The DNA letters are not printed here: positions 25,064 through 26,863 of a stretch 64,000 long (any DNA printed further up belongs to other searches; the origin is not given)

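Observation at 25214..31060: B12-binding radical SAM enzyme paired with two large GT-C-like membrane proteins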

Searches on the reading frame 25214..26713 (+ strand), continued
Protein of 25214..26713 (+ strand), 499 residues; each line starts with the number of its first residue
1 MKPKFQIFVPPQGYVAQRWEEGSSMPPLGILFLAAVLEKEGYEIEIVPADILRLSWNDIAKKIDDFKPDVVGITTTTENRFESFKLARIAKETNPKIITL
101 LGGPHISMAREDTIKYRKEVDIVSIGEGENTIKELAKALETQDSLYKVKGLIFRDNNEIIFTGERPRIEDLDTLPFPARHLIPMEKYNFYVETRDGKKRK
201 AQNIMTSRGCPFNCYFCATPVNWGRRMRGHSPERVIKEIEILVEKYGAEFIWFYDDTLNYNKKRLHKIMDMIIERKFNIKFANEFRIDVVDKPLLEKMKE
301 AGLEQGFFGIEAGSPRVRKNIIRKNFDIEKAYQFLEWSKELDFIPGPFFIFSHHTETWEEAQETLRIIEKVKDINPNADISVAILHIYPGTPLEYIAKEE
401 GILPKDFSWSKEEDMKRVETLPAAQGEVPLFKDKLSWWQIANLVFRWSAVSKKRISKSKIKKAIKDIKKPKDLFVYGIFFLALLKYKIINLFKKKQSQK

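Call 12: find_related_loci(query=A1, collection=genome_contigs, flank=10000)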
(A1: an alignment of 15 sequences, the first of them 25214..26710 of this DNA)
Query A1 (499 aa) in genome_contigs; peptide patterns used: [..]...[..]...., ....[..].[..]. (x = any residue, [..] = any of these).
599 stretches matched a pattern (row limit reached: there are more); 569 encode a relative of the query (tblastn E <= 1e-3); the best 80 are kept; 80 distinct loci.
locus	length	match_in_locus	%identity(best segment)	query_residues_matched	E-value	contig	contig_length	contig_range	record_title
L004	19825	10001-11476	95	1-492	0e+0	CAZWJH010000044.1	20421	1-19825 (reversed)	MAG TPA_asm: uncultured Clostridia bacterium isolate binchicken_co19_573 genome assembly, contig: NODE_4091_length_20421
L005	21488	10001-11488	86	1-495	0e+0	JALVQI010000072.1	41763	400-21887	MAG: Candidatus Aminicenantes bacterium isolate A3_metabat2_scaf2bin.042 A3_NODE_201_length_41763_cov_13.142305, whole g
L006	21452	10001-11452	79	4-486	0e+0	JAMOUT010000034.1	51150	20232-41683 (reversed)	MAG: Candidatus Aminicenantes bacterium isolate PIR-30_metabat1_scaf2bin.027 PIR-30_scaffold_186_c1, whole genome shotgu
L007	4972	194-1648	71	1-484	0e+0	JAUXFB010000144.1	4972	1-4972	MAG: Candidatus Aminicenantes bacterium isolate CSMAG_2892 CSMAG_2892_k117_3463842_length_4972_cov_8.0000, whole genome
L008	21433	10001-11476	70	4-494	0e+0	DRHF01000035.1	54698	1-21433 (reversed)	MAG TPA_asm: Desulfobacterales bacterium isolate HyVt-363 HyVt-363_k145_154148, whole genome shotgun sequence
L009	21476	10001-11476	69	4-494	0e+0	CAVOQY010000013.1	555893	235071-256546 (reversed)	MAG: uncultured delta proteobacterium isolate MFD09964.bin.1.284 genome assembly, contig: contig_8043, whole genome shot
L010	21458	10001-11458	70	4-488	0e+0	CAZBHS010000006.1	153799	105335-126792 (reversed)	MAG TPA_asm: uncultured Clostridia bacterium isolate binchicken_co42_202 genome assembly, contig: NODE_21_length_153799_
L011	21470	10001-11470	71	4-492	0e+0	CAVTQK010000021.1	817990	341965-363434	MAG: uncultured delta proteobacterium isolate MFD00709.bin.1.229 genome assembly, contig: contig_31666, whole genome sho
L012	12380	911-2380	68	2-488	0e+0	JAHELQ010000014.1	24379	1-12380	MAG: Candidatus Aminicenantes bacterium isolate Ww63 NODE_3638_length_24379_cov_2.808805, whole genome shotgun sequence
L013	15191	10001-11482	65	1-494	0e+0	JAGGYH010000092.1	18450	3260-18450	MAG: Candidatus Aminicenantes bacterium isolate AUK173 PB_MBMC_127_c_000000000033, whole genome shotgun sequence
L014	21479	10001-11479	65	2-494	0e+0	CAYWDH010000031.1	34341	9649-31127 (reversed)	MAG TPA_asm: uncultured Eubacteriales bacterium isolate SRP323688_co1_129 genome assembly, contig: NODE_2265_length_3434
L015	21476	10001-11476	66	4-497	0e+0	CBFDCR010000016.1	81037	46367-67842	MAG TPA_asm: uncultured bacterium isolate SRR26215683_binner23_Refined_38 genome assembly, contig: ERZ25073488.50, whole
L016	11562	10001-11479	66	4-496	0e+0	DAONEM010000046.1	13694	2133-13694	MAG TPA_asm: Candidatus Aminicenantes bacterium isolate AMR_MDS_3869 NODE_4918_length_13694_cov_29.809150, whole genome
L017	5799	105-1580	66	1-492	0e+0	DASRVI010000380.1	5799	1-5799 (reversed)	MAG TPA_asm: Acidobacteriota bacterium isolate SMAG_U9192 k141_238677, whole genome shotgun sequence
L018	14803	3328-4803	66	1-492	0e+0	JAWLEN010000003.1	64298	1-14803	MAG: Candidatus Aminicenantes bacterium isolate 20BLK6-1.bin.65 NODE_274_length_64298_cov_12.351703, whole genome shotgu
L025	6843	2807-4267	66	2-488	0e+0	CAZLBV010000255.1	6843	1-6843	MAG TPA_asm: uncultured Eubacteriales bacterium isolate SRP067234_co1_297 genome assembly, contig: k99_120164, whole gen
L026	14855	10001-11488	63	4-498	0e+0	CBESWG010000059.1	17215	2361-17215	MAG TPA_asm: uncultured bacterium isolate SRR7614714_metabat2_22 genome assembly, contig: ERZ25083850.769, whole genome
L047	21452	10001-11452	54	4-488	1e-170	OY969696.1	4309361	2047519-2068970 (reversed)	MAG: Candidatus Aminicenantes bacterium isolate MFD04408.bin.1.14 genome assembly, chromosome: 1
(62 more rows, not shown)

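Call 16: search_protein_families(library=pfam, proteins=[L013:11483-14971:-, L025:791-2287:-, L013:8213-9841:-, L013:5711-8197:+, L026:7414-8424:-, L013:4945-5676:+, L013:3317-4828:-, L026:11706-12275:+, L013:2472-3320:-], max_evalue=0.001)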
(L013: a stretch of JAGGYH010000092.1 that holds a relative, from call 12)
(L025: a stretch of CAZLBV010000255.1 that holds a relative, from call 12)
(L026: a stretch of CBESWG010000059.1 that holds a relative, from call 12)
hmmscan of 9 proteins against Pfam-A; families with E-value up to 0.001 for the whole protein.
L013:11483-14971:- (1162 aa): 6 families
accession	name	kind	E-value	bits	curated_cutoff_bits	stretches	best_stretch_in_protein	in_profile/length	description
PF02463.25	SMC_N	-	3.3e-39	135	40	1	3-1145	2-218/220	RecF/RecN/SMC N terminal domain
PF13304.12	AAA_21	-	1.5e-11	45.4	27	2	968-1125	178-299/304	AAA domain, putative AbiEii toxin, Type IV TA system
PF13175.12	AAA_15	-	5.8e-11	43.1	32.1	1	1-365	1-266/374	AAA ATPase domain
PF13166.12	AAA_13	-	3.7e-06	26.4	36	1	942-1135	386-580/713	AAA domain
PF13555.12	AAA_29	-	1e-05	25.6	27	1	6-52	4-50/61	P-loop containing region of AAA domain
PF13476.12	AAA_23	-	0.00023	22.3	27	1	5-354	1-201/201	AAA domain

L025:791-2287:- (498 aa): 1 family
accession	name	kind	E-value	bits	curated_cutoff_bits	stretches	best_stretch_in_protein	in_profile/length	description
PF00474.23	SSF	-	4.2e-36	125.1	22.8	1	32-426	1-406/406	Sodium:solute symporter family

L013:8213-9841:- (542 aa): 2 families
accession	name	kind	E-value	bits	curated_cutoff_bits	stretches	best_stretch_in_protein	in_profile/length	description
PF20245.3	DUF6600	-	1.1e-25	90.1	27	1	229-327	2-100/102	Family of unknown function (DUF6600)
PF04773.18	FecR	-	0.00057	20.7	24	0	63-161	1-96/97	FecR protein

L013:5711-8197:+ (828 aa): 5 families
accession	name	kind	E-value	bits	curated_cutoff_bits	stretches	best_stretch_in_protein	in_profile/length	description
PF00912.28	Transgly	-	8.3e-60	201.7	27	1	87-264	2-177/178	Transglycosylase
PF00905.27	Transpeptidase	-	1.4e-33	116.9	22.1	1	472-710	1-267/299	Penicillin binding protein transpeptidase domain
PF17092.11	PCB_OB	-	1e-06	29.9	27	1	395-469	30-110/111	Penicillin-binding protein OB-like domain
PF00575.29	S1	-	0.00027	21.7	22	1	395-462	3-71/74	S1 RNA binding domain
PF13786.12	DUF4179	-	0.00079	20.2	30.1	0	32-106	2-79/94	Domain of unknown function (DUF4179)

L026:7414-8424:- (336 aa): 1 family
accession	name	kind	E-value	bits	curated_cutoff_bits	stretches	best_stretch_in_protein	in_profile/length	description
PF00850.24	Hist_deacetyl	-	1.1e-98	330.7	27.9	1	21-308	1-297/298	Histone deacetylase domain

L013:4945-5676:+ (243 aa): 7 families
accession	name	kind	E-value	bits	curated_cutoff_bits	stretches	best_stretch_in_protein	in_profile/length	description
PF02223.23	Thymidylate_kin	-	4.4e-43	147.6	27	1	47-219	1-177/185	Thymidylate kinase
PF13521.12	AAA_28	-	1.3e-07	32.4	27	1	45-206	2-149/164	AAA domain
PF13207.12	AAA_17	-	1.9e-07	31.9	27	1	49-193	2-132/136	AAA domain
PF01712.25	dNK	-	2.5e-05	24.6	27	1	46-209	2-169/203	Deoxynucleoside kinase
PF20720.3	nSTAND3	-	4.6e-05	23.6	27.2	1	32-79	7-54/155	Novel STAND NTPase 3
PF13238.12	AAA_18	-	7.5e-05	23.6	29.4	1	45-188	1-116/128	AAA domain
PF13401.12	AAA_22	-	0.00095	19.9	27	0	44-89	7-52/130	AAA domain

L013:3317-4828:- (503 aa): 8 families
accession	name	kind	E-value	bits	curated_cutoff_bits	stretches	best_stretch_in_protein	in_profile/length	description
PF13365.12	Trypsin_2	-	4.4e-37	128.5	27.6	1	121-258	1-144/144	Trypsin-like peptidase domain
PF13180.12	PDZ_2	-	1.4e-29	102.6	27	2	298-388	2-80/80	PDZ domain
PF00595.29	PDZ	-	5e-25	88.1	23.2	2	403-483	8-80/81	PDZ domain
PF17820.7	PDZ_6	-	3.5e-23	81.6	27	2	324-377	2-54/54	PDZ domain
PF00089.32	Trypsin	-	1.3e-20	74.6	20.6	1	121-279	27-214/220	Trypsin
PF14685.13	PDZ_Tricorn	-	2.9e-06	27.6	25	0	444-486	36-79/88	Tricorn protease PDZ domain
PF12812.13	PDZ_1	-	6.5e-05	23.3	28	0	408-474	12-76/78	PDZ-like domain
PF19805.5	DUF6288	-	0.00064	19.4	26.3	0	323-388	4-76/402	Family of unknown function (DUF6288)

L026:11706-12275:+ (189 aa): 0 families

L013:2472-3320:- (282 aa): 1 family
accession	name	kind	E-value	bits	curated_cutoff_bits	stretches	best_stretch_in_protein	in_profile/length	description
PF01678.24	DAP_epimerase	-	4.5e-48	162.8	34.7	2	3-128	1-120/121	Diaminopimelate epimerase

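Call 36: search_solved_structures(query=A1, max_evalue=0.00001)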
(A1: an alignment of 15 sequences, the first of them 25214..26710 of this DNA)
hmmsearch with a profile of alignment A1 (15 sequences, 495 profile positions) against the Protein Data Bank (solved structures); distinct sequences matched with E-value up to 0.00001: 6.
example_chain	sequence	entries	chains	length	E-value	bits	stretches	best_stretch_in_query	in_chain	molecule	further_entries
6fd2_B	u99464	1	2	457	3.9e-28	101.5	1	163-403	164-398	Putative apramycin biosynthetic oxidoreductase 4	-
9ccb_A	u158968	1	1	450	3.1e-20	75.4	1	96-392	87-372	Radical SAM core domain-containing protein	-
7kdx_A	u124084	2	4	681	7.2e-17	64.3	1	65-277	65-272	Methyltransferase TokK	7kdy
9n1b_A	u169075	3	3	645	4.3e-14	55.1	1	92-262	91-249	Radical SAM protein | Radical SAM enzyme CysS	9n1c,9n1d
5ul2_A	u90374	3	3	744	3.4e-12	48.9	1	40-316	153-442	OxsB protein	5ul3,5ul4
6wte_A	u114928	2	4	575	1.1e-08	37.4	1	25-365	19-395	B12-binding domain-containing protein | Tryptophan-C2-methyltransferase containing B12-binding domain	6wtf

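Call 91: list_cluster_members(proteins=[P0121, P0241, window:25214-26710:+])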
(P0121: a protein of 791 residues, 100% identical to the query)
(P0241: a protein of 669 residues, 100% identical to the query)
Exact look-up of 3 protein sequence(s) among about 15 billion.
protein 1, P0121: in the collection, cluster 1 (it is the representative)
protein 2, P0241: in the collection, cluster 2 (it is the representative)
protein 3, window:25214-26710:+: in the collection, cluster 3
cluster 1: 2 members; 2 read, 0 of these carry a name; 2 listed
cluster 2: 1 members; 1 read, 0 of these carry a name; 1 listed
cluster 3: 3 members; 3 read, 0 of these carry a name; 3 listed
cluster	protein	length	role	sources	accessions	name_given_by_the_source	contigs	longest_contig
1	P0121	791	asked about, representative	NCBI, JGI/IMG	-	-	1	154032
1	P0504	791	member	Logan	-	-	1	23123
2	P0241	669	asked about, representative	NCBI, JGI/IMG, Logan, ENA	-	-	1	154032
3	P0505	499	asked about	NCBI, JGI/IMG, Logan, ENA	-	-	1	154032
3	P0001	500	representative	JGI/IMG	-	-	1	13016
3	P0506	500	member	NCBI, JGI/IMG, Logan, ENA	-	-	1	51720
